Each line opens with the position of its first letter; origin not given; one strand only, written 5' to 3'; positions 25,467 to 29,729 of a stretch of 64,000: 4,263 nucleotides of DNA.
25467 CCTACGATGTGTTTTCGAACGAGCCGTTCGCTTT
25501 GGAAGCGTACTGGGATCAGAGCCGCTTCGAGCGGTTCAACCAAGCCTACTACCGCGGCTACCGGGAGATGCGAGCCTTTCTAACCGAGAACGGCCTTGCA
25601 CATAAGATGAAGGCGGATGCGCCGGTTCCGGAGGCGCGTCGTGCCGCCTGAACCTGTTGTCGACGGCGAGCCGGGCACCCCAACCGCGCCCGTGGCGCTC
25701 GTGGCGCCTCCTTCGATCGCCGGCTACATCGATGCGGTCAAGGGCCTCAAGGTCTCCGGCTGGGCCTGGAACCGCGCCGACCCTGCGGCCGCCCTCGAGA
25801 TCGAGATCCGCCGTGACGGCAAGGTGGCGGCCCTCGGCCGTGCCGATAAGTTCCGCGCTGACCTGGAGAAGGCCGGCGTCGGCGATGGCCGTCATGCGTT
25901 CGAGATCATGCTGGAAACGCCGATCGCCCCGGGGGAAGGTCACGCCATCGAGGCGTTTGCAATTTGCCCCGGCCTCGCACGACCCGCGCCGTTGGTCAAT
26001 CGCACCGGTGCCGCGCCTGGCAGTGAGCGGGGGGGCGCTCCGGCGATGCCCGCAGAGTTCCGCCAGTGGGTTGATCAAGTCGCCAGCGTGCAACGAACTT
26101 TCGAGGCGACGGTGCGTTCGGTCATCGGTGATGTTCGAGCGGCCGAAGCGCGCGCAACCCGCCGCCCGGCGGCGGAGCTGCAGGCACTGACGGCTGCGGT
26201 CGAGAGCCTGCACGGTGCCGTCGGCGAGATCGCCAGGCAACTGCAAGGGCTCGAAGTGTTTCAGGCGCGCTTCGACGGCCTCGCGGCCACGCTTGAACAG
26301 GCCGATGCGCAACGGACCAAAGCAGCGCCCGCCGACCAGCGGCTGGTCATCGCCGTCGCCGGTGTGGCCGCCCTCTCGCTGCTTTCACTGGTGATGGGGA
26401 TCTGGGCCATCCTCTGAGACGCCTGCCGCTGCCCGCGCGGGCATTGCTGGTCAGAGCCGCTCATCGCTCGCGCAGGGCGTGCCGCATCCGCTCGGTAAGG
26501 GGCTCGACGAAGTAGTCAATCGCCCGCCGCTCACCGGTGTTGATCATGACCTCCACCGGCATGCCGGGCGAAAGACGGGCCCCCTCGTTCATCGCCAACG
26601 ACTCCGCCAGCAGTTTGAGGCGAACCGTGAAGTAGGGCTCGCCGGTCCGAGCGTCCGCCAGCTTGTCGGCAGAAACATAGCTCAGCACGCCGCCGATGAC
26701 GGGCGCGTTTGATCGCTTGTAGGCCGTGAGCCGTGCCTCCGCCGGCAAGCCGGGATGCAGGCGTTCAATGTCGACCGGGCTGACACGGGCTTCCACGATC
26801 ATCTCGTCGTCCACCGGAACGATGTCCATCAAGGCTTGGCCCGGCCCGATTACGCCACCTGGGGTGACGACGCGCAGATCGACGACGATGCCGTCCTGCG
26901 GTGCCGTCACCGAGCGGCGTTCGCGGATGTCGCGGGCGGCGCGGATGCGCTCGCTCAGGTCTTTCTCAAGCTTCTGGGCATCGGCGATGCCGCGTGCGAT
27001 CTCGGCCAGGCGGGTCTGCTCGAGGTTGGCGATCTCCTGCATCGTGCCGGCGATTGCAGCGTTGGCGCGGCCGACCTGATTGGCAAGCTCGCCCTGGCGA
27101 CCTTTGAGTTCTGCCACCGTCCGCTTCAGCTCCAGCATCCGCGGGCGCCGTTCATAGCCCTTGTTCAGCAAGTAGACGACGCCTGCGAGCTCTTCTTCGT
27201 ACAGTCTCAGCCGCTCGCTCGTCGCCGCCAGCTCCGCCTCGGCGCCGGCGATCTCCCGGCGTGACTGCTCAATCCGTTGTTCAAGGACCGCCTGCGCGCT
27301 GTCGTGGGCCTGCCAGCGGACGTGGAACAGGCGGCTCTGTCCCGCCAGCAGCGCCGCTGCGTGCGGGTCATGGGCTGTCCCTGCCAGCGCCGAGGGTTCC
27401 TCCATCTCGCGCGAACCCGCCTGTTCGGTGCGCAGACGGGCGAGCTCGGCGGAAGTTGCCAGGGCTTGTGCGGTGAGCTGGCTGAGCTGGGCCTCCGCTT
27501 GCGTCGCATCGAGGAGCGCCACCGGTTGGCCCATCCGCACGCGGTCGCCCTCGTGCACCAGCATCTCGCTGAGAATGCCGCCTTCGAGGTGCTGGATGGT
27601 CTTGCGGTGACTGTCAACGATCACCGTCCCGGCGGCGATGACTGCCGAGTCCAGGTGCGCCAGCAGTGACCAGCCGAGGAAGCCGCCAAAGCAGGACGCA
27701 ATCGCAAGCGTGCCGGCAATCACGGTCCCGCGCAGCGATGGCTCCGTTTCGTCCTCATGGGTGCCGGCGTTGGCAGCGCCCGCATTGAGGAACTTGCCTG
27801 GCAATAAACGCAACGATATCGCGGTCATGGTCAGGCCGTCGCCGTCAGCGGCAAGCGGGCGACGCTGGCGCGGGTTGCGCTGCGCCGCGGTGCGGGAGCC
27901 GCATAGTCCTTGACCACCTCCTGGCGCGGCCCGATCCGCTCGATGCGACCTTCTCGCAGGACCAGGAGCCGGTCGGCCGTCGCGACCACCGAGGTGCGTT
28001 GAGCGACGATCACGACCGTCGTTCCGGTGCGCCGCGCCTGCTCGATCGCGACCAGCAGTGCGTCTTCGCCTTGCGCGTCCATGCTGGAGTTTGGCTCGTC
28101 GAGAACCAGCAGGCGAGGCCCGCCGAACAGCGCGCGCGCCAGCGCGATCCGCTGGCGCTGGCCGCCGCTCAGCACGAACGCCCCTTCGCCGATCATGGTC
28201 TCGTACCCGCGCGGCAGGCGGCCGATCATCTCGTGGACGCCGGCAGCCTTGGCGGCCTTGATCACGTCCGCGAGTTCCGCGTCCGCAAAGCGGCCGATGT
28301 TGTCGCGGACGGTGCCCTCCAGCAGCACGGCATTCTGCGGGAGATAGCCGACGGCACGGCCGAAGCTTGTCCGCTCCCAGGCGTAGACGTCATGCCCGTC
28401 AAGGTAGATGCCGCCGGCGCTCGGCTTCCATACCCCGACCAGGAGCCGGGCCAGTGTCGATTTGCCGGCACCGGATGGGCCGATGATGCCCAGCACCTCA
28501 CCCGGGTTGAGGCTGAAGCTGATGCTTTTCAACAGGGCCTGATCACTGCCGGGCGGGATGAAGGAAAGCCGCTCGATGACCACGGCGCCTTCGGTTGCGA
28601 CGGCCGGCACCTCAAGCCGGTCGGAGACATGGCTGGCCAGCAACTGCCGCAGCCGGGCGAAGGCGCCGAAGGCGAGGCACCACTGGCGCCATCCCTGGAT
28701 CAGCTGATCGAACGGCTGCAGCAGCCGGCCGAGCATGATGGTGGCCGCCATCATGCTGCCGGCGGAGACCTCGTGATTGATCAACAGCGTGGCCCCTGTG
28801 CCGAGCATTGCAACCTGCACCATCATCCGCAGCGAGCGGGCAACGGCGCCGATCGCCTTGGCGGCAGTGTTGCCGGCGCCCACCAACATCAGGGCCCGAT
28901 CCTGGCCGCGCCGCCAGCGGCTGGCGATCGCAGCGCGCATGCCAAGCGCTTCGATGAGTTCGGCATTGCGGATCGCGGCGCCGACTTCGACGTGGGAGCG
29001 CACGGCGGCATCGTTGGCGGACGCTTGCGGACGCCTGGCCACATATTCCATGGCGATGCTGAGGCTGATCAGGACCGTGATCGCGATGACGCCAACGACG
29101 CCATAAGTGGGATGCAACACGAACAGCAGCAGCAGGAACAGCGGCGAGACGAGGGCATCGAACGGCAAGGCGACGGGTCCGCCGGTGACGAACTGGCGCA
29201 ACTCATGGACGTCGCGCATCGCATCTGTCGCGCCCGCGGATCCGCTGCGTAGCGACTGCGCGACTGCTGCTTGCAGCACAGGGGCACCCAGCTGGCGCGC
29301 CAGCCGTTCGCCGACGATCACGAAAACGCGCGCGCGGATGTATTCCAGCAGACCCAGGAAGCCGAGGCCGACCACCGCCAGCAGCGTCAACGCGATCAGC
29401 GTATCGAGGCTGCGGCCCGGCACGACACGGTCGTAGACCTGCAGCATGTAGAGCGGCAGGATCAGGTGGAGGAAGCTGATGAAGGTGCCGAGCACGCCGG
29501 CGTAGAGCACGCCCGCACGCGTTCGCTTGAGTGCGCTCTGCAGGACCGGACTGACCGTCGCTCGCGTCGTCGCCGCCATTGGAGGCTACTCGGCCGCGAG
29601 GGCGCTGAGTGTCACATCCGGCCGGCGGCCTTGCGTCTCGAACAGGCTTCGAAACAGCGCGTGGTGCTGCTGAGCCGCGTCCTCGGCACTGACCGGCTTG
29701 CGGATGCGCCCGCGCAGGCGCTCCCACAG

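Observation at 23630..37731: Compact RTX protein + glycosyltransferase + type I secretion cluster with acetyl- and pyruvyl-transferases but no canonical polysaccharide export or priming genes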

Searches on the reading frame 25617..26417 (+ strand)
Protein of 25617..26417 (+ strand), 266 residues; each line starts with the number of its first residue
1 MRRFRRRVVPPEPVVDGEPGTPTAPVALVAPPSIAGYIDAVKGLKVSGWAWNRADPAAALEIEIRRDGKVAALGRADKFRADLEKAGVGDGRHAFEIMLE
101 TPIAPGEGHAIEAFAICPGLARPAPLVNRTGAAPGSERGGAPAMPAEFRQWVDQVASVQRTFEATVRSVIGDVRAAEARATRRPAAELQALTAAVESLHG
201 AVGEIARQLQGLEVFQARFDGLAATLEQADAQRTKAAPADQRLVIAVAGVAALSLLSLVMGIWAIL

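Call 4: search_protein_families(library=pfam, proteins=[window:25617-26417:+], max_evalue=0.01)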
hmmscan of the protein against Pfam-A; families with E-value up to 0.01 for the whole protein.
window:25617-26417:+ (266 aa): 0 families

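Call 10: search_protein_families(library=ncbifam, proteins=[window:25617-26417:+], max_evalue=0.01)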
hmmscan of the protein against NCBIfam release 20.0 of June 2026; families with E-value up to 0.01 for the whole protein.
window:25617-26417:+ (266 aa): 0 families

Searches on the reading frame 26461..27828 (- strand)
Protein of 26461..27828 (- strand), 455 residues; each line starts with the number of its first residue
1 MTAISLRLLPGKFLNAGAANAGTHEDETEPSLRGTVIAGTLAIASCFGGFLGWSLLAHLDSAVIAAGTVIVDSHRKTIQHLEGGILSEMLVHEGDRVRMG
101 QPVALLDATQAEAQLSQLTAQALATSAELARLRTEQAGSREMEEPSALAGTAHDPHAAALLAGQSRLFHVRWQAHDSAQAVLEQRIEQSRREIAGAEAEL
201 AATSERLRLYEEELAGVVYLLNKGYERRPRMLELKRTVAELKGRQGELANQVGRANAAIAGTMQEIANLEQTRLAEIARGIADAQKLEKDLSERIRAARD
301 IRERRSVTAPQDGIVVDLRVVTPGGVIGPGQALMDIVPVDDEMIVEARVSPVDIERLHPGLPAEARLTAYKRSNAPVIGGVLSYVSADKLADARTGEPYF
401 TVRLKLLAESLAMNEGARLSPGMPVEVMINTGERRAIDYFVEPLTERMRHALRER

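Call 4: search_protein_families(library=pfam, proteins=[window:26461-27828:-], max_evalue=0.01)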
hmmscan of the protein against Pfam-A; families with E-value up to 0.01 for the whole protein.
window:26461-27828:- (455 aa): 4 families
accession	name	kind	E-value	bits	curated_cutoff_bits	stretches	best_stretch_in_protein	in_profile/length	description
PF13437.12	HlyD_3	-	1.9e-16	61.2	22.2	1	307-417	2-101/106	HlyD family secretion protein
PF16576.10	HlyD_D23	-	6.1e-11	42.4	30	1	274-423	78-212/214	Barrel-sandwich domain of CusB or HlyD membrane-fusion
PF00364.28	Biotin_lipoyl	-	0.0027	17.9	22.1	0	84-114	15-44/73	Biotin-requiring enzyme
PF01551.29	Peptidase_M23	-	0.0061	17.2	28.7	0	67-112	34-78/96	Peptidase family M23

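Call 10: search_protein_families(library=ncbifam, proteins=[window:26461-27828:-], max_evalue=0.01)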
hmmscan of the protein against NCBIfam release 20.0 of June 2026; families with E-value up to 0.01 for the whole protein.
window:26461-27828:- (455 aa): 13 families
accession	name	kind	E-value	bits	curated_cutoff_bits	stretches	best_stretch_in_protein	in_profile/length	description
TIGR01843.1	type_I_hlyD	subfamily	1.2e-113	380.2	208.65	1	37-455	5-422/422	HlyD family type I secretion periplasmic adaptor subunit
TIGR01730.1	RND_mfp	subfamily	3.5e-15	55.8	94.9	2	75-180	26-130/322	efflux RND transporter periplasmic adaptor subunit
NF002939.0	PRK03598.1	equivalog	2.9e-14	53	393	2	76-212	45-174/332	secretion protein HlyD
TIGR03794.1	NHLM_micro_HlyD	equivalog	2.3e-12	46.6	156.2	1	41-383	24-334/421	NHLP bacteriocin system secretion protein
TIGR00998.1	8a0101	subfamily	2.4e-12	46.5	390.8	1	78-371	45-269/334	EmrA/EmrK family multidrug efflux transporter periplasmic adaptor subunit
TIGR02971.1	heterocyst_DevB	subfamily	1.2e-09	38.1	129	1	86-372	27-269/327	ABC exporter membrane fusion protein, DevB family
TIGR00999.1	8a0102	subfamily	1.7e-08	33.9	319.3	1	281-432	67-204/271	CzcB/NccB family metal efflux transporter periplasmic adaptor subunit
TIGR01000.1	bacteriocin_acc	subfamily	1.2e-06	27.7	258.85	1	233-442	248-451/457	bacteriocin secretion accessory protein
NF008606.0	PRK11578.1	equivalog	2.7e-05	23.5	342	0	59-134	46-120/371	macrolide transporter subunit MacA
NF011715.0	PRK15136.1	equivalog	0.0002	20.1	563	1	289-364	200-273/390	multidrug efflux MFS transporter periplasmic adaptor subunit EmrA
NF004309.0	PRK05704.1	equivalog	0.0012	18.3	449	1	81-240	51-193/408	2-oxoglutarate dehydrogenase complex dihydrolipoyllysine-residue succinyltransferase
NF003034.1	PRK03918.1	equivalog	0.0038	15.2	700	1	181-305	190-316/878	DNA double-strand break repair ATPase Rad50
TIGR02168.1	SMC_prok_B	equivalog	0.0077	14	567.35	1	109-304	710-900/1181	chromosome segregation protein SMC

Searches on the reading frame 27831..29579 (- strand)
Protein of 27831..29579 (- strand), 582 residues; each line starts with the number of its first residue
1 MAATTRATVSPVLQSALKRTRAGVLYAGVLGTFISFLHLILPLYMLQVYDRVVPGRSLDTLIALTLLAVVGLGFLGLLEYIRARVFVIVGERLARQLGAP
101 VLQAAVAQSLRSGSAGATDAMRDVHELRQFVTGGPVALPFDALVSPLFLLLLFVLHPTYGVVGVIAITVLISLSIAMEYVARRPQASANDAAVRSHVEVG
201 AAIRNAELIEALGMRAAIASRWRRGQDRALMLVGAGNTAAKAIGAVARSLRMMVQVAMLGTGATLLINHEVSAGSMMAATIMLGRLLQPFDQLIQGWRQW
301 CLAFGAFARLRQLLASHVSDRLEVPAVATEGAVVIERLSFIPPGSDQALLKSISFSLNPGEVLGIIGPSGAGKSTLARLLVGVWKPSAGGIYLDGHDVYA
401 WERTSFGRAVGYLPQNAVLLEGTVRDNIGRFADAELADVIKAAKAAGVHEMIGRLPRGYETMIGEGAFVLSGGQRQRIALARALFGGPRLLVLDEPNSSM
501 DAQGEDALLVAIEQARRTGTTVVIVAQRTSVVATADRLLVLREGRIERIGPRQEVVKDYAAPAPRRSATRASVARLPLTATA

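Call 4: search_protein_families(library=pfam, proteins=[window:27831-29579:-], max_evalue=0.01)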
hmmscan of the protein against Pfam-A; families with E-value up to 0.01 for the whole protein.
window:27831-29579:- (582 aa): 6 families
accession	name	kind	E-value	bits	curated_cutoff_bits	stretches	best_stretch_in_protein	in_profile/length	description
PF00005.33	ABC_tran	-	1.9e-33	116.4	25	1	350-497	1-136/137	ABC transporter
PF00664.28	ABC_membrane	-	5e-10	40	28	1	25-284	2-268/274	ABC transporter transmembrane region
PF13304.12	AAA_21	-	0.00021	21.9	27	0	468-524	236-295/304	AAA domain, putative AbiEii toxin, Type IV TA system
PF02463.25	SMC_N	-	0.0055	16.6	40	0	469-541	136-211/220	RecF/RecN/SMC N terminal domain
PF00004.35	AAA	-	0.0056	17.6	21.2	0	365-384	3-22/131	ATPase family associated with various cellular activities (AAA)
PF01935.23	DUF87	-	0.0056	17.2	23.2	1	363-442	26-103/220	Helicase HerA, central domain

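Call 10: search_protein_families(library=ncbifam, proteins=[window:27831-29579:-], max_evalue=0.01)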
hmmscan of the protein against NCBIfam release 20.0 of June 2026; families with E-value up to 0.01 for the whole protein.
window:27831-29579:- (582 aa): 189 families (the best 25 are shown)
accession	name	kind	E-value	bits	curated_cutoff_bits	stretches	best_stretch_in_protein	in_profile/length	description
TIGR01842.1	type_I_sec_PrtD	subfamily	1.4e-179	598.2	510.15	1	18-557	2-542/544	type I secretion system permease/ATPase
TIGR03375.1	type_I_sec_LssB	subfamily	3.1e-104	349.7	693.1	1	19-559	146-692/696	type I secretion system permease/ATPase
TIGR01846.1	type_I_sec_HlyB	subfamily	1e-81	275.2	725.55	1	30-558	147-681/694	type I secretion system permease/ATPase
TIGR03796.1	NHLM_micro_ABC1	equivalog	1.4e-70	238.4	853.3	1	6-557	138-700/710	NHLP family bacteriocin export ABC transporter peptidase/permease/ATPase subunit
TIGR03797.1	NHLM_micro_ABC2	equivalog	1.5e-63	215.4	709.4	1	7-557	121-673/686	NHLP bacteriocin export ABC transporter permease/ATPase subunit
TIGR02204.1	MsbA_rel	hypoth_equivalog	1.8e-63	215.1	780.4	1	14-558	10-564/576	ABC transporter, permease/ATP-binding protein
TIGR00958.1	3a01208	subfamily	1.4e-60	205.4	874.6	1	245-557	389-702/711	antigen peptide transporter 2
TIGR02857.1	CydD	equivalog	7.3e-56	190.2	435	1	303-541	290-529/529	thiol reductant ABC exporter subunit CydD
TIGR02868.1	CydC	equivalog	1.9e-54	185.2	329.05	1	93-525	96-527/530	thiol reductant ABC exporter subunit CydC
TIGR02203.1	MsbA_lipidA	equivalog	2.8e-54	184.6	602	1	151-556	147-556/572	lipid A export permease/ATP-binding protein MsbA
NF010178.0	PRK13657.1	equivalog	2.9e-54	184.5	733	1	247-557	246-558/588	glucan ABC transporter ATP-binding protein/ permease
NF045513.1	HepA_fam_ABC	equivalog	6.3e-54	183.4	725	1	123-557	161-597/610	heterocyst formation ABC transporter subunit HepA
NF052233.1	CphA_assoc_ABC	equivalog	2.1e-51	175.2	880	1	326-557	502-731/766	cyanophycin metabolism-associated ABC transporter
TIGR01193.1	bacteriocin_ABC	subfamily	9.8e-51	173.1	523.85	1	26-557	163-697/708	peptide cleavage/export ABC transporter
NF008381.0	PRK11176.1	equivalog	4e-48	164.2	867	1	231-558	243-568/582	lipid A ABC transporter ATP-binding protein/permease MsbA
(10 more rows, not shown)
